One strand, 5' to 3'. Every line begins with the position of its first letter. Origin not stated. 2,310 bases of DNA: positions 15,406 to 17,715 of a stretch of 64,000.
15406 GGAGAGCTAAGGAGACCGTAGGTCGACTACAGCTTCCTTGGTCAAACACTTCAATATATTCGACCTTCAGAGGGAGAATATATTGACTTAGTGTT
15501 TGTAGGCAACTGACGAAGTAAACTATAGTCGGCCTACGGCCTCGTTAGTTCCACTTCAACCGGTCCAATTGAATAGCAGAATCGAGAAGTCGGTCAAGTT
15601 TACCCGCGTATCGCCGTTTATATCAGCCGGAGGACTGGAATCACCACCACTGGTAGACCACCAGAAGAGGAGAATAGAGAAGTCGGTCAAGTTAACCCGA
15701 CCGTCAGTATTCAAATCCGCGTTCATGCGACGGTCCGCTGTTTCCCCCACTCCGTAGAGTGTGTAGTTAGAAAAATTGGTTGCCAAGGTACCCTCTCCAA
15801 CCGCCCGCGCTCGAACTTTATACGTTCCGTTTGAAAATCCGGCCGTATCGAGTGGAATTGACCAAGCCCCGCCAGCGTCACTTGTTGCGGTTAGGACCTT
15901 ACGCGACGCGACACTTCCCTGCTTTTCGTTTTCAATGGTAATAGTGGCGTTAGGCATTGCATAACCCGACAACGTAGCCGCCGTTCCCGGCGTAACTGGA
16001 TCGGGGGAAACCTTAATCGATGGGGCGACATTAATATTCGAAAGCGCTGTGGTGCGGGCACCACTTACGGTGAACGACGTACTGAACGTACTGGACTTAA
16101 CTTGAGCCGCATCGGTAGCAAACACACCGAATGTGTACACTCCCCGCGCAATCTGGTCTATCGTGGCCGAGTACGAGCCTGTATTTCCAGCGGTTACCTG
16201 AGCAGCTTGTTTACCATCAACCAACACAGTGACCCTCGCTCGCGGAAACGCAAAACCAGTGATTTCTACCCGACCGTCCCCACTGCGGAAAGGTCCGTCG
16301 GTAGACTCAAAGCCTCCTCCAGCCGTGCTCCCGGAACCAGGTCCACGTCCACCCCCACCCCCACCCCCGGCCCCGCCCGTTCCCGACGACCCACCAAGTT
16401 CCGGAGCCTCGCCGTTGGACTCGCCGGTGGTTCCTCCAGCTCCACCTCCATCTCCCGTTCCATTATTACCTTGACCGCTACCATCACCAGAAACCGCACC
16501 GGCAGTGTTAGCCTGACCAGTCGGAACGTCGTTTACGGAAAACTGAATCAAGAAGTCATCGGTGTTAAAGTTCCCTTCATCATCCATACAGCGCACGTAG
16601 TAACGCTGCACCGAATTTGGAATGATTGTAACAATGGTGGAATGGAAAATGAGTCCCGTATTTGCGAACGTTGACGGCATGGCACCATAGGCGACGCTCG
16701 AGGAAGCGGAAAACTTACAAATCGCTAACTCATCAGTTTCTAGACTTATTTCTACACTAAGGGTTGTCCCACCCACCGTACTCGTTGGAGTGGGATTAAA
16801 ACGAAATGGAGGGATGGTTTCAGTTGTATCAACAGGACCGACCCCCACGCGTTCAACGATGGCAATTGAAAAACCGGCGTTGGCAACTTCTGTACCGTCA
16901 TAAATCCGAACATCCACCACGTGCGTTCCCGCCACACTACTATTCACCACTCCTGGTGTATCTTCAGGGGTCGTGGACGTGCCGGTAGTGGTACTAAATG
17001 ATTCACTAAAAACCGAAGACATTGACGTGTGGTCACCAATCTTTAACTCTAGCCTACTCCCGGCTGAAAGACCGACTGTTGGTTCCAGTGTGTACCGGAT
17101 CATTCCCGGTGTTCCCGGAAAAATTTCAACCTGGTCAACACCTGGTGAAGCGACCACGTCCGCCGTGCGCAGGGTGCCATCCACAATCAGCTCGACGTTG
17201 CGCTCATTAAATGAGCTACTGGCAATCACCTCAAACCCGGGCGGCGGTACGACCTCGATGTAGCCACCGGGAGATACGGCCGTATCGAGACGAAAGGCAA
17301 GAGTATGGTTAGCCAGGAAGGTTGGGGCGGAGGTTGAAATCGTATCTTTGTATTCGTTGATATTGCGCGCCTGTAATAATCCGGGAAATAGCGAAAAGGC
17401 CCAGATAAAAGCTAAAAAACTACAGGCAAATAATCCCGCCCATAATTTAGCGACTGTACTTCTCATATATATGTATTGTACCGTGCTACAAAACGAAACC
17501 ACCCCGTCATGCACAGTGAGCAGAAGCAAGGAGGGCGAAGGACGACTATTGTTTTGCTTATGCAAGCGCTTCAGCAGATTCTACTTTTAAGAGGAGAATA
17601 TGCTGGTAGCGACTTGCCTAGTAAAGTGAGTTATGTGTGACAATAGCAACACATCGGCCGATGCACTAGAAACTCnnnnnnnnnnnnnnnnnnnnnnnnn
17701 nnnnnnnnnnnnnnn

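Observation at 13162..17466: Cohesin-like membrane protein and dockerin-bearing surface protein encoded side by side (with an Hsp20 gene between them)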

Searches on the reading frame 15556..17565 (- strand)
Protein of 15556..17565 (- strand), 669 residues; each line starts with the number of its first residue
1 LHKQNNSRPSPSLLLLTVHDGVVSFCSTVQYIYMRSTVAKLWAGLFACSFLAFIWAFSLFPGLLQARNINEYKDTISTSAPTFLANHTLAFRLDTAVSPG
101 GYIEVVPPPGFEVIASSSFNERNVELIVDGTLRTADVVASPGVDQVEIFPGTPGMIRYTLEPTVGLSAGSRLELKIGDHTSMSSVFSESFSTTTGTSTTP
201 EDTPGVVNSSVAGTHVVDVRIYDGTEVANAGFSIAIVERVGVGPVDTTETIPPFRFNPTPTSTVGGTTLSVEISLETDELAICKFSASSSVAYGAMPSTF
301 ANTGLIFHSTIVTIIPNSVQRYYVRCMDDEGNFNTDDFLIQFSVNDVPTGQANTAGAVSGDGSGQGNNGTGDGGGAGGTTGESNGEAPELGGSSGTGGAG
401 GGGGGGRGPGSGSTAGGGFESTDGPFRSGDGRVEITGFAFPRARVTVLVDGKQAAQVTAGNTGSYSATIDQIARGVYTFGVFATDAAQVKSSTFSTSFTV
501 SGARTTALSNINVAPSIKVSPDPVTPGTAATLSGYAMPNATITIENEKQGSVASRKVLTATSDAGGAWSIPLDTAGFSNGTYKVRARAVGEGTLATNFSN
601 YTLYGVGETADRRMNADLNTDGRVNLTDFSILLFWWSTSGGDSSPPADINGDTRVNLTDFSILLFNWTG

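Call 4: search_protein_families(library=pfam, proteins=[window:15556-17565:-], max_evalue=1)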
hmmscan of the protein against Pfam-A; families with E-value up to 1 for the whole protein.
window:15556-17565:- (669 aa): 5 families
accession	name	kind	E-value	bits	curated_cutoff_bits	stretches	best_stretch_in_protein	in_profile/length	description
PF17936.7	Big_6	-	1.1e-08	35.7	27.6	2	433-495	15-78/83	Bacterial Ig domain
PF00404.24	Dockerin_1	-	5.7e-07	30.1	22.9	2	601-632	21-52/57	Dockerin type I domain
PF19077.6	Big_13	-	2.9e-06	28.1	27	2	435-500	33-100/102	Bacterial Ig-like domain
PF11589.14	DUF3244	-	0.091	13.2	25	1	537-586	39-83/96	Domain of unknown function (DUF3244)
PF07495.19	Y_Y_Y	-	0.11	12.8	26.6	0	457-500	22-64/65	Y_Y_Y domain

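Call 39: find_homologous_proteins(query=window:15556-17466:-)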
Query window:15556-17466:- (636 aa): 559 proteins with E <= 0.001 among 8000 candidates; the best 120 are listed.
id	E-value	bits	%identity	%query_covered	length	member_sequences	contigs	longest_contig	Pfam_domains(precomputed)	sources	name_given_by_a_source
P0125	0.0e+0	1388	100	100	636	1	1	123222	PF00404.25,PF19077.7,PF17936.8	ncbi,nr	ncbi:hypothetical protein K2Q16_02780 [Patescibacteria group bacterium]|nr:hypothetical protein [Pat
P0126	0.0e+0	1172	83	100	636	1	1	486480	PF00404.25,PF19077.7,PF17936.8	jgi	jgi:hypothetical protein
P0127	0.0e+0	1031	74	100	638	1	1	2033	PF00404.25,PF17936.8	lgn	-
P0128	0.0e+0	1031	74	100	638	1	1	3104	PF00404.25,PF17936.8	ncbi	-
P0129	0.0e+0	1029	73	100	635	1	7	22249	PF00404.25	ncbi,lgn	-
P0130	0.0e+0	1020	73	100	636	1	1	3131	PF00404.25,PF17936.8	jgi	jgi:hypothetical protein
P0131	2.1e-291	986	73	96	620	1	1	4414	PF00404.25,PF17936.8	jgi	jgi:hypothetical protein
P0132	6.2e-288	975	71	99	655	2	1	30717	PF00404.25,PF17936.8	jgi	-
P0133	2.3e-287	973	71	100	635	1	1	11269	PF00404.25,PF17936.8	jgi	jgi:Bacterial Ig domain/Dockerin type I domain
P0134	1.1e-281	954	69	100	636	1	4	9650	PF00404.25,PF17936.8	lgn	-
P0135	8.5e-278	941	68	100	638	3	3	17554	PF00404.25,PF17936.8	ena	-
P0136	3.1e-277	939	68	99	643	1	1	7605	PF00404.25,PF17936.8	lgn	-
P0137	1.1e-276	938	67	100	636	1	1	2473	PF00404.25,PF17936.8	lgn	-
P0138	3.4e-276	936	68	99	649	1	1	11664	PF00404.25,PF17936.8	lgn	-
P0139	1.6e-275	934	67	99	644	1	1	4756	PF00404.25,PF17936.8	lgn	-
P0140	7.0e-271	918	69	95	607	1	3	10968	PF00404.25,PF17936.8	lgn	-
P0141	4.9e-268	909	66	100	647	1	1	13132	PF00404.25,PF17936.8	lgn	-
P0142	3.9e-266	903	64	50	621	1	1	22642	PF00404.25,PF17936.8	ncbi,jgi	jgi:hypothetical protein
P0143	3.6e-260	883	64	100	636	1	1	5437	PF00404.25,PF17936.8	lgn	-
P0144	2.7e-259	880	64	100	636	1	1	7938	PF00404.25,PF17936.8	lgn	-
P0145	2.3e-258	877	64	99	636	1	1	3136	PF00404.25,PF17936.8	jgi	jgi:hypothetical protein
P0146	2.7e-258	877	65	99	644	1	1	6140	PF00404.25,PF19077.7,PF17936.8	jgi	jgi:Bacterial Ig domain/Dockerin type I domain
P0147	1.6e-256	871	64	99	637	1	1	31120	PF00404.25,PF17936.8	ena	-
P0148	2.6e-255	867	64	100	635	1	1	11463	PF00404.25,PF19077.7,PF17936.8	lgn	-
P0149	4.4e-255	866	62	100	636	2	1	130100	PF00404.25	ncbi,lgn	-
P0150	1.5e-254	865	63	100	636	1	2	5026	PF00404.25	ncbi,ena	-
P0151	2.4e-253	861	63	99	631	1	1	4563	PF00404.25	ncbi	-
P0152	2.7e-253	860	63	99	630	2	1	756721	PF00404.25,PF19077.7,PF17936.8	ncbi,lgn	-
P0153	1.0e-252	858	64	99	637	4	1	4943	PF00404.25,PF17936.8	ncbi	-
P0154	3.4e-252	857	63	99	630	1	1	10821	PF00404.25,PF17936.8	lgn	-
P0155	3.7e-252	857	63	100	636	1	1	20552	PF00404.25,PF19077.7,PF17936.8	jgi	jgi:Dockerin type I domain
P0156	5.4e-252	856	63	99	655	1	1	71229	PF00404.25,PF19077.7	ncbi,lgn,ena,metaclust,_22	metaclust:\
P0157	5.5e-252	856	63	99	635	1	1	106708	PF00404.25,PF19077.7,PF17936.8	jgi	jgi:hypothetical protein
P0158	1.4e-251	855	62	100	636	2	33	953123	PF00404.25,PF19077.7,PF17936.8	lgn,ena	-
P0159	1.5e-251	855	63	100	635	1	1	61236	PF00404.25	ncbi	-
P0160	1.8e-251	854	62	100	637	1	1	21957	PF00404.25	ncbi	-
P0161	2.0e-251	854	62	100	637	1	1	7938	PF00404.25,PF19077.7,PF17936.8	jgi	-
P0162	9.1e-251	852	63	100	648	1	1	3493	PF00404.25,PF17936.8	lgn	-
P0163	1.3e-250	852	64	99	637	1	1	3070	PF00404.25,PF17936.8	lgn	-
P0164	1.4e-250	851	63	99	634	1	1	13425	PF00404.25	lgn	-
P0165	3.2e-250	850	62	99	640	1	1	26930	PF00404.25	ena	-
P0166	5.8e-250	849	63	98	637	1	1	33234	PF00404.25,PF19077.7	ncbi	-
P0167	6.1e-250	849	62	100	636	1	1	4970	PF00404.25,PF17936.8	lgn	-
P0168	8.7e-250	849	62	100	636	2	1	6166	PF00404.25,PF17936.8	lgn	-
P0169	8.7e-250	849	62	99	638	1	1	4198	PF00404.25,PF19077.7,PF17936.8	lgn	-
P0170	1.0e-249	849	61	99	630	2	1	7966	PF00404.25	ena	-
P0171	1.1e-249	848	62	99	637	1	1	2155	PF00404.25,PF19077.7,PF17936.8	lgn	-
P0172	1.4e-249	848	62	99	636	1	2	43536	PF00404.25,PF19077.7,PF17936.8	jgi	jgi:hypothetical protein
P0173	2.0e-249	848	60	99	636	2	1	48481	PF00404.25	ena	-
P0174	2.8e-249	847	62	100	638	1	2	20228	PF00404.25,PF17936.8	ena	-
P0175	3.2e-249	847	63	99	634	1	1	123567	PF00404.25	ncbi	-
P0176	4.9e-249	846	62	99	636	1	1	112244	PF00404.25,PF19077.7,PF17936.8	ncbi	-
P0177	7.5e-249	846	63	97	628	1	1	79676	PF00404.25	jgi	jgi:hypothetical protein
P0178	1.2e-248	845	62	99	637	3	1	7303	PF00404.25,PF17936.8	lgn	-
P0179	1.6e-248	845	64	99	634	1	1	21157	PF00404.25,PF19077.7,PF17936.8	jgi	jgi:Dockerin type I domain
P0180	1.7e-248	844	62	99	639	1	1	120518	PF07495.20,PF00404.25,PF19077.7,PF17936.8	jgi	jgi:hypothetical protein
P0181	3.3e-248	844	63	100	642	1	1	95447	PF00404.25,PF19077.7,PF17936.8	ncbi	-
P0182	1.1e-247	842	63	99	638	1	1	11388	PF00404.25,PF19077.7,PF17936.8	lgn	-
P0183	5.6e-247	839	63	97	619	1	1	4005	PF00404.25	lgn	-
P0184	6.0e-247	839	60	100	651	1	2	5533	PF00404.25,PF19077.7,PF17936.8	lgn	-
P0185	6.7e-247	839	63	97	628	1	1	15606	PF00404.25,PF19077.7,PF17936.8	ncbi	-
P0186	1.1e-246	839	62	99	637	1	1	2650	PF00404.25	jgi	jgi:Dockerin type I domain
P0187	1.2e-246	838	62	97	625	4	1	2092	PF00404.25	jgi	jgi:hypothetical protein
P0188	1.4e-246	838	62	99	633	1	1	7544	PF00404.25,PF17936.8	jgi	jgi:hypothetical protein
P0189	1.4e-246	838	62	100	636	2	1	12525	PF00404.25,PF19077.7,PF17936.8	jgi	-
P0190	3.2e-246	837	62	100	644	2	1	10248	PF00404.25,PF13620.13,PF17936.8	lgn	-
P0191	3.6e-246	837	61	100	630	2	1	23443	PF00404.25,PF19077.7,PF17936.8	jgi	-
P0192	4.9e-246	836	62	99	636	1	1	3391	PF00404.25,PF19077.7,PF17936.8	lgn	-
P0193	7.0e-246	836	61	100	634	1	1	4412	PF00404.25,PF17936.8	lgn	-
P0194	1.7e-245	835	61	99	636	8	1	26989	PF00404.25,PF17936.8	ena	-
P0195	1.8e-245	834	62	99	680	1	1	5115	PF00404.25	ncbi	-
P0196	2.6e-245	834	62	99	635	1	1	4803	PF00404.25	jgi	jgi:hypothetical protein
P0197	2.8e-245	834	61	100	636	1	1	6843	PF00404.25,PF19077.7,PF17936.8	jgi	jgi:hypothetical protein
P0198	4.6e-245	833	61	99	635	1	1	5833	PF00404.25,PF19077.7,PF17936.8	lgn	-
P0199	8.8e-245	832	61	99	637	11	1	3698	PF00404.25,PF19077.7,PF17936.8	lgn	-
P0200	1.3e-244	832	62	100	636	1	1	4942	PF00404.25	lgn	-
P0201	1.9e-244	831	61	100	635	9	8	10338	PF00404.25,PF17936.8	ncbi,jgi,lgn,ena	-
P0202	2.6e-244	831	61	99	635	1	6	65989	PF00404.25,PF19077.7,PF17936.8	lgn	-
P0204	9.5e-244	829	60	100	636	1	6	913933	PF00404.25,PF19077.7,PF17936.8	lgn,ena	-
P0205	3.9e-243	827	60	100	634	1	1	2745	PF00404.25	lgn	-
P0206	4.1e-243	827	61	100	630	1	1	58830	PF00404.25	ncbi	-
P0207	4.1e-243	827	61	99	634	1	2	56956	PF00404.25,PF17936.8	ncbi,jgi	ncbi:MAG: hypothetical protein RL538_189 [Candidatus Parcubacteria bacterium]|jgi:hypothetical prote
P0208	6.9e-243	826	62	100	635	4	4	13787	PF00404.25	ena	-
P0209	8.3e-243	826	60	100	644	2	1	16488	PF00404.25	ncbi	-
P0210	8.7e-243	826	61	99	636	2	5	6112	PF00404.25,PF19077.7,PF17936.8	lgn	-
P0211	8.7e-243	826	61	99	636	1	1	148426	PF00404.25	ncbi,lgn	-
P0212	8.8e-243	826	60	99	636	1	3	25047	PF00404.25,PF19077.7,PF17936.8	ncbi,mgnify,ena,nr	ncbi:MAG TPA: dockerin type I domain-containing protein [Candidatus Paceibacterota bacterium]|mgnify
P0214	1.4e-242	825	62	99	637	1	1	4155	PF00404.25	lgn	-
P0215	2.1e-242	824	61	99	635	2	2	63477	PF00404.25,PF17936.8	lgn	-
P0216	2.4e-242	824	58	99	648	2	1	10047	PF00404.25,PF13620.13,PF17936.8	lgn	-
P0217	2.9e-242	824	62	99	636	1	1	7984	PF00404.25,PF17936.8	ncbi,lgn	-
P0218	3.4e-242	824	59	100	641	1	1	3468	PF00404.25,PF17936.8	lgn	-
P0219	3.8e-242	824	62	99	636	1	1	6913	PF00404.25,PF17936.8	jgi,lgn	-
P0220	5.7e-242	823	61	100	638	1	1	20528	PF00404.25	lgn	-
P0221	6.4e-242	823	60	100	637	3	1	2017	PF00404.25,PF17936.8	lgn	-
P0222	7.3e-242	823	61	99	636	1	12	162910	PF00404.25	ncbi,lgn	-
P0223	8.6e-242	822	60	99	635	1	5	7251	PF00404.25,PF17936.8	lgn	-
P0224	1.0e-241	822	60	99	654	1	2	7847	PF00404.25,PF19077.7,PF17936.8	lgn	-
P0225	1.5e-241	822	61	100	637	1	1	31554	PF00404.25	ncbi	-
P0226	1.8e-241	821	61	99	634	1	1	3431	PF00404.25,PF17936.8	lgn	-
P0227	2.3e-241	821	61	99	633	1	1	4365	PF00404.25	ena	-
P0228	2.8e-241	821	60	100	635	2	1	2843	PF00404.25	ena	-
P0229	4.8e-241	820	60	99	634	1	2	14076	PF00404.25,PF19077.7,PF17936.8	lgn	-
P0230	6.9e-241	819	61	99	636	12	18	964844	PF00404.25,PF19077.7,PF17936.8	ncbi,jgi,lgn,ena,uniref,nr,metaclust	ncbi:hypothetical protein A2929_02045 [Candidatus Kaiserbacteria bacterium RIFCSPLOWO2_01_FULL_45_25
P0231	8.5e-241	819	60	99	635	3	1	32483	PF00404.25,PF17936.8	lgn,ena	-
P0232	9.0e-241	819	59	100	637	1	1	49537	PF00404.25,PF17936.8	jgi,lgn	-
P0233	9.9e-241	819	61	100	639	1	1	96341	PF00404.25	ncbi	-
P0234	1.1e-240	819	60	100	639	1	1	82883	PF00404.25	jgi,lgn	jgi:hypothetical protein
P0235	1.3e-240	819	60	99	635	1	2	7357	PF00404.25,PF17936.8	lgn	-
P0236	2.7e-240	817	61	99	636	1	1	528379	PF00404.25,PF19077.7,PF17936.8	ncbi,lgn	-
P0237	3.4e-240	817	59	99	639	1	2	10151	PF00404.25,PF19077.7,PF17936.8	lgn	-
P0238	5.1e-240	816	61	98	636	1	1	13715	PF00404.25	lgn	-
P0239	9.2e-240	816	60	100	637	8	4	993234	PF00404.25,PF17936.8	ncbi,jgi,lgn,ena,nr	ncbi:MAG: hypothetical protein KBC78_00535 [Candidatus Pacebacteria bacterium]|jgi:hypothetical prot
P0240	9.9e-240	816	62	100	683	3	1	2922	PF00404.25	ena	-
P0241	1.5e-239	815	60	100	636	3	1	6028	PF00404.25,PF19077.7,PF17936.8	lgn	-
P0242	1.6e-239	815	60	99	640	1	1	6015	PF00404.25,PF17936.8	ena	-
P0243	1.8e-239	815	61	98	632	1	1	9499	PF00404.25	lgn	-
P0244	1.9e-239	815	61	100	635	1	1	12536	PF00404.25,PF17936.8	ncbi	-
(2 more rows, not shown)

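Call 45: predict_structure(alignment_id=A3)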
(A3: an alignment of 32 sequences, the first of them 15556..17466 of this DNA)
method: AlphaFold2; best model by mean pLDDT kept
length: 636 residues; sequences in the alignment: 32
mean_pLDDT: 68.5   pTM: 0.36
mean pLDDT of the five models: 68.5, 68.3, 67.9, 63.4, 62.9
residues with pLDDT >= 90: 137; 70-90: 247; 50-70: 70; < 50: 182
segments of 3 or more residues with pLDDT < 50: 154-158, 162-164, 207-235, 313-396, 469-471, 581-636
pLDDT, mean of each block of 10 residues (from residue 1): 78 89 70 75 82 90 92 91 78 91 89 91 94 92 85 53 59 85 90 87 56 27 25 50 76 83 76 71 74 75 67 39 32 27 29 34 25 28 29 54 88 79 88 80 73 83 59 72 91 92 92 87 92 92 90 81 82 84 34 36 39 43 41 31
secondary structure, 60 per line:
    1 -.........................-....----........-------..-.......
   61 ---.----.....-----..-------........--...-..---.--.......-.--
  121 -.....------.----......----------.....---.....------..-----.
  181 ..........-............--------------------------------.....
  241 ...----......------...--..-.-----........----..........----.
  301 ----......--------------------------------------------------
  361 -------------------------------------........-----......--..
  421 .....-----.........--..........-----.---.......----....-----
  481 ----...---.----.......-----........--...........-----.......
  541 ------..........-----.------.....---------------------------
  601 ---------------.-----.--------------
elements in order: H2-26 H28-31 E36-43 E54-60 E69-73 E91-95 E98-100 E110-116 E122-126 E138-143 E154-158 E162-166 E180-190 E192-203 E236-243 E248-253 E274-281 E286-295 E305-310 E398-405 E411-416 E419-425 E431-439 E442-451 E461-467 E472-475 E485-487 E496-502 E508-515 E518-528 E534-540 E547-556 E569-573

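Call 48: fold_search(model_id=the predicted structure, library=pdb)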
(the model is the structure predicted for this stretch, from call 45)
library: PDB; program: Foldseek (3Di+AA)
matches with E <= 10: 1835; with E <= 0.001: 108
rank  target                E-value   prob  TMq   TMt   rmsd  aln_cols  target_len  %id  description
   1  7ptp_A                3.1e-09  1.00  0.14  0.12  29.3       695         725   10  In-situ structure of pentameric S-layer protein (released 2021-12-15)
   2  7c7u_A                4.2e-07  1.00  0.14  0.15  29.2       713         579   10  Biofilm associated protein - BSP domain (released 2021-05-12)
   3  9flw_A                4.4e-07  1.00  0.11  0.14  48.1       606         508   10  CryoEM structure of the fragment-6 (3571-4078) in the grappling hook protein A (GhpA) in the bacterium Aureispira sp.  (released 2024-10-16)
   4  9g93_A                4.6e-07  0.92  0.09  0.09  31.1       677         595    9  CryoET structure of the in vitro grown Bacillus anthracis Sap S-layer (released 2024-12-18)
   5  7c7u_B                5.1e-07  1.00  0.14  0.15  29.4       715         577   11  Biofilm associated protein - BSP domain (released 2021-05-12)
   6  7w6b                  1.1e-06  1.00  0.12  0.10  36.3       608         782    9  Crystal Structure of PitA from pilus islet-2 of Streptococcus oralis (released 2022-06-01)
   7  8qox_B                2.3e-06  1.00  0.12  0.15  24.3       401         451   12  Two-component assembly of SlaA and SlaB S-layer proteins of Sulfolobus acidocaldarius (released 2024-02-21)
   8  9ijj_4J               2.7e-06  1.00  0.12  0.11  37.0       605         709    9  In situ structure of the central apparatus in mouse sperm axoneme. (released 2025-06-04)
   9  7dm0_A                3.2e-06  1.00  0.12  0.37  16.8       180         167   23  Biofilm associated protein - C region (released 2021-12-15)
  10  8uin_A                4.6e-06  1.00  0.13  0.13  26.0       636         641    8  Structure of the C3bBb-albicin complex (released 2024-05-08)
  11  9ijj_4I               5.8e-06  0.97  0.10  0.03  39.9       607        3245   11  In situ structure of the central apparatus in mouse sperm axoneme. (released 2025-06-04)
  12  3l5n_A                8.5e-06  1.00  0.13  0.13  25.9       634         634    9  Staphylococcal Complement Inhibitor (SCIN) in complex with Human Complement Component C3b (released 2010-08-04)
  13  8oe4_D                8.5e-06  1.00  0.11  0.14  34.1       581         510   11  Cryo-EM structure of a pre-dimerized human IL-23 complete extracellular signaling complex. (released 2024-02-07)
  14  7sqc_2A               9.3e-06  0.84  0.09  0.08  51.7       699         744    6  Ciliary C1 central pair apparatus isolated from Chlamydomonas reinhardtii (released 2022-04-13)
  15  7sqc_F1               1.3e-05  0.98  0.12  0.14  36.4       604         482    7  Ciliary C1 central pair apparatus isolated from Chlamydomonas reinhardtii (released 2022-04-13)
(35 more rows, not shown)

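Call 59: search_protein_families(library=ncbifam, proteins=[window:15556-17466:-], max_evalue=0.01)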
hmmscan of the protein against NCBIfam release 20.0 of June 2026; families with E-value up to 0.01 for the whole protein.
window:15556-17466:- (636 aa): 1 family
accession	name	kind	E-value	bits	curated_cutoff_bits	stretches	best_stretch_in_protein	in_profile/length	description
NF032891.0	tail_200_repeat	domain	0.0046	16.4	350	0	506-553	125-173/195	tandem large repeat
